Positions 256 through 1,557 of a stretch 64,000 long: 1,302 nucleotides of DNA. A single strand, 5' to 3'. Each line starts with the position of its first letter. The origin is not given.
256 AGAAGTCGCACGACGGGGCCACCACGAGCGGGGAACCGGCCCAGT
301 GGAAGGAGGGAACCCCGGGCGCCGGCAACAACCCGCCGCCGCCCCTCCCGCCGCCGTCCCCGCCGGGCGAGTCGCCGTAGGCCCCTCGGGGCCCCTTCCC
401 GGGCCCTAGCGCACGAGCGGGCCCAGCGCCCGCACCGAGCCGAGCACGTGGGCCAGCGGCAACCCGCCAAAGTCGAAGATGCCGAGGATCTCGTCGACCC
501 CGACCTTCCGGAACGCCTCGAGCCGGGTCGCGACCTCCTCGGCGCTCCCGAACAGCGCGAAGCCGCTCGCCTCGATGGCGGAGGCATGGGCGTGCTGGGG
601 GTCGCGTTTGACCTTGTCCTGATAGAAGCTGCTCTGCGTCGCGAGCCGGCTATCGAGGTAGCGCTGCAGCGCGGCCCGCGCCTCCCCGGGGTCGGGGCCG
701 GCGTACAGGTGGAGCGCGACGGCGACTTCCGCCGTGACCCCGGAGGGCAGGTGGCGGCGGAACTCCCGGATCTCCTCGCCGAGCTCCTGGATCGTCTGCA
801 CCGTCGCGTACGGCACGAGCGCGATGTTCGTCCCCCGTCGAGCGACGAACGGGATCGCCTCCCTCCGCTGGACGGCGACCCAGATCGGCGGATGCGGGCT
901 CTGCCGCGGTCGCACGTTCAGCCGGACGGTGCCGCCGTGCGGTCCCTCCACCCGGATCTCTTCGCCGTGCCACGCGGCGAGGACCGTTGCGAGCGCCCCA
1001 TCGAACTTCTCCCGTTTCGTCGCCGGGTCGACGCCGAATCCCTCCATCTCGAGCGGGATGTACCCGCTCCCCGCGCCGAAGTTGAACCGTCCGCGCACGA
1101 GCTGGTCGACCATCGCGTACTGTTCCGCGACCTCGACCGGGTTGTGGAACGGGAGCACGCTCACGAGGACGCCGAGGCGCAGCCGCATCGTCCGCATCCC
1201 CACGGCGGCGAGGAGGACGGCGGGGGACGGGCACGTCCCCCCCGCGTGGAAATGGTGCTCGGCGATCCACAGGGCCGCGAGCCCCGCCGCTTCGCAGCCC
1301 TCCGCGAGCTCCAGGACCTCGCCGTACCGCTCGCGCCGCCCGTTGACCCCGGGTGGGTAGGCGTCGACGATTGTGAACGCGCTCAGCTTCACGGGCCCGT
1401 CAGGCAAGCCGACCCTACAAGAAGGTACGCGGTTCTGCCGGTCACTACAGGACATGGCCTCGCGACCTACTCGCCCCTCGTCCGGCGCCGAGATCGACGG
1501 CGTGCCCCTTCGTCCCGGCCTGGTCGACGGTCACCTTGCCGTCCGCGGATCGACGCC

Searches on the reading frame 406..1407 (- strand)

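Call 72: search_protein_families(library=pfam, proteins=[window:406-1407:-], max_evalue=0.00001)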
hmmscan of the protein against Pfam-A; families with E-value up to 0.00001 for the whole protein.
window:406-1407:- (333 aa): 1 family
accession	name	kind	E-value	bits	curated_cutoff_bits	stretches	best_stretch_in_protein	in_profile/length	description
PF00296.26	Bac_luciferase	-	2.1e-53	182.2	27.9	1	24-306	19-314/314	Luciferase-like monooxygenase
